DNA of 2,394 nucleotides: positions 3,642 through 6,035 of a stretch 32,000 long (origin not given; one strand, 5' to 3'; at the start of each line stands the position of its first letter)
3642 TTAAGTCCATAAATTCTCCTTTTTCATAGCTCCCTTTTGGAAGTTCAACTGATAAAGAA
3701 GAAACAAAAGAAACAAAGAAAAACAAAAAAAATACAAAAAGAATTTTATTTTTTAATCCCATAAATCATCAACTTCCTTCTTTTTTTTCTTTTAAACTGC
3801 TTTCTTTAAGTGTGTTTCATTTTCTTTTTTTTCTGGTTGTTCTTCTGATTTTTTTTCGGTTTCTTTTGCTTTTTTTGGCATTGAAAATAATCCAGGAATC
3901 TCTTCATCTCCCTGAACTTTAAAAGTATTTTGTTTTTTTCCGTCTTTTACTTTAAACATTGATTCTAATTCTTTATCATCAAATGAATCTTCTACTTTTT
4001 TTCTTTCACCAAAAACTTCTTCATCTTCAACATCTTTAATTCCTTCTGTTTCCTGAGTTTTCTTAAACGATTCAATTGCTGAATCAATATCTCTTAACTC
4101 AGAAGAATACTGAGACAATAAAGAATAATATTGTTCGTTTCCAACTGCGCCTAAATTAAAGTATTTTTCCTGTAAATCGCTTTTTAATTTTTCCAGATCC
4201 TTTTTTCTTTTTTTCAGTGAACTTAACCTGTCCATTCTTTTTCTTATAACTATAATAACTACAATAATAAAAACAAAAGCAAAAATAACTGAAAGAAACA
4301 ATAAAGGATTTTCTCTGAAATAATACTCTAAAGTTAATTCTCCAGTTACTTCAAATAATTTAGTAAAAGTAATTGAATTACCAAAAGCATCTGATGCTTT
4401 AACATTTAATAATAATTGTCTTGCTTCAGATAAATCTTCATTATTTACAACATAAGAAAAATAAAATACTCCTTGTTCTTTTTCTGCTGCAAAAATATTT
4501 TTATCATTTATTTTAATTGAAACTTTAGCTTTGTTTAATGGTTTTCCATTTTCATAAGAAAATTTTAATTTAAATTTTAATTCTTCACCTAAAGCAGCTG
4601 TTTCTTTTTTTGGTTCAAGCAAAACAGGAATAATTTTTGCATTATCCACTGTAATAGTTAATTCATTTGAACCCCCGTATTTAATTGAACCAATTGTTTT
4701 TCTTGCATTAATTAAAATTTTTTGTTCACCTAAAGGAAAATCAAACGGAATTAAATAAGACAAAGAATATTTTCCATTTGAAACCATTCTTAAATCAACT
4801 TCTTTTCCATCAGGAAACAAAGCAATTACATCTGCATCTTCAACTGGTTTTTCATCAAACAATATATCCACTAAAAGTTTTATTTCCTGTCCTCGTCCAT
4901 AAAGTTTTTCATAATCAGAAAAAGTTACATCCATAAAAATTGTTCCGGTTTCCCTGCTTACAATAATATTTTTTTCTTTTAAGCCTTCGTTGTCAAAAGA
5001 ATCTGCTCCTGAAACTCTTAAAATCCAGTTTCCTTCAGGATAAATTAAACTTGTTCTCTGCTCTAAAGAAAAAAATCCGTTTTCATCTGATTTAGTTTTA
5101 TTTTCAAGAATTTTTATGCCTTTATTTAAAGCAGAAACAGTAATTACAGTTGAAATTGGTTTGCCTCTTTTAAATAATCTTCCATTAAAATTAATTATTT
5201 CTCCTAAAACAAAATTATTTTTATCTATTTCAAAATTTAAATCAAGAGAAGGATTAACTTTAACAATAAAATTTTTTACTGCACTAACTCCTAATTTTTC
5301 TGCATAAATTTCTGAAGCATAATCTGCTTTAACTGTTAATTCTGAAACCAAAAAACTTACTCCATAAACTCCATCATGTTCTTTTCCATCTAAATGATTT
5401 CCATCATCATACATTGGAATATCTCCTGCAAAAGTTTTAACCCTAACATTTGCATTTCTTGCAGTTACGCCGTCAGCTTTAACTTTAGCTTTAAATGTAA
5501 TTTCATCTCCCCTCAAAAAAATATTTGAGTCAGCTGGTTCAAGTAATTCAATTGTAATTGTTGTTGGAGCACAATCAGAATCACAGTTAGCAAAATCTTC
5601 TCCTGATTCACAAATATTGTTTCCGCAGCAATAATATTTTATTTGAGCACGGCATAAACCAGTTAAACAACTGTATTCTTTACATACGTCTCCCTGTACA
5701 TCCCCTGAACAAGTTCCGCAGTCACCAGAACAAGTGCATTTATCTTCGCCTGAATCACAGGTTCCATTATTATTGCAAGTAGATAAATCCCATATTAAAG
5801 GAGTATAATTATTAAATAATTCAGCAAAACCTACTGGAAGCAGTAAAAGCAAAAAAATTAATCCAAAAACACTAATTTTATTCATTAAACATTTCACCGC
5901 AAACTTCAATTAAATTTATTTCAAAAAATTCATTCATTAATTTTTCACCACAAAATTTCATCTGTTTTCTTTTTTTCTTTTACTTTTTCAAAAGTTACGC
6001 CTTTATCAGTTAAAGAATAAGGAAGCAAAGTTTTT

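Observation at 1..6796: KaiC-like ATPase heading a same-strand cluster of two paralogous surface 'receptors' and a CARDB adhesin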

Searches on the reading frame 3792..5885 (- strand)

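Call 7: search_protein_families(library=pfam, proteins=[window:3792-5885:-], max_evalue=0.01)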
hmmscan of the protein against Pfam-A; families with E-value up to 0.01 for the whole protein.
window:3792-5885:- (697 aa): 2 families
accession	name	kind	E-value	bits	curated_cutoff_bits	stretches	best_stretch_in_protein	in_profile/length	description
PF20598.4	DUF6795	-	2.5e-05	24.9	27.4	0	234-280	2-49/103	Domain of unknown function (DUF6795)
PF10670.15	DUF4198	-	0.0061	17.1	34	0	233-275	149-194/209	Domain of unknown function (DUF4198)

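Call 10: search_protein_families(library=ncbifam, proteins=[window:3792-5885:-], max_evalue=0.01)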
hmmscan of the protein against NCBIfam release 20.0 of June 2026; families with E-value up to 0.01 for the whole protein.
window:3792-5885:- (697 aa): 1 family
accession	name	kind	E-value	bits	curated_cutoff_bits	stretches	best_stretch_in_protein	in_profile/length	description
NF041940.1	choice_anch_X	domain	1.2e-05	24.9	25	1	156-180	1-25/37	choice-of-anchor X domain-containing protein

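Call 69: search_protein_families(library=padloc, proteins=[window:3792-5885:-], max_evalue=0.001)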
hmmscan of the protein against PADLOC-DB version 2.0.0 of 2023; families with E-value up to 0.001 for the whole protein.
window:3792-5885:- (697 aa): 0 families

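Call 70: search_protein_families(library=phrogs, proteins=[window:3792-5885:-], max_evalue=0.001)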
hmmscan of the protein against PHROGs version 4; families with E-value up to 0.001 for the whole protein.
window:3792-5885:- (697 aa): 0 families

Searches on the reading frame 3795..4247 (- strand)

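Call 31: search_protein_families(library=pfam, proteins=[window:3795-4247:-], max_evalue=10)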
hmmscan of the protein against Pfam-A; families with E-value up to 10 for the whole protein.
seq(151 aa): 3 families
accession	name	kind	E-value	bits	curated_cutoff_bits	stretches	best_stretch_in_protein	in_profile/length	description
PF10602.15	RPN7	-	0.039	14.1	29.6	1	12-66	10-64/174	26S proteasome subunit RPN7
PF07244.20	POTRA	-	0.073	14.2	21.3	1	88-116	13-41/79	Surface antigen variable number repeat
PF13181.12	TPR_8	-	0.13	12.9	25.7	1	39-63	2-26/34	Tetratricopeptide repeat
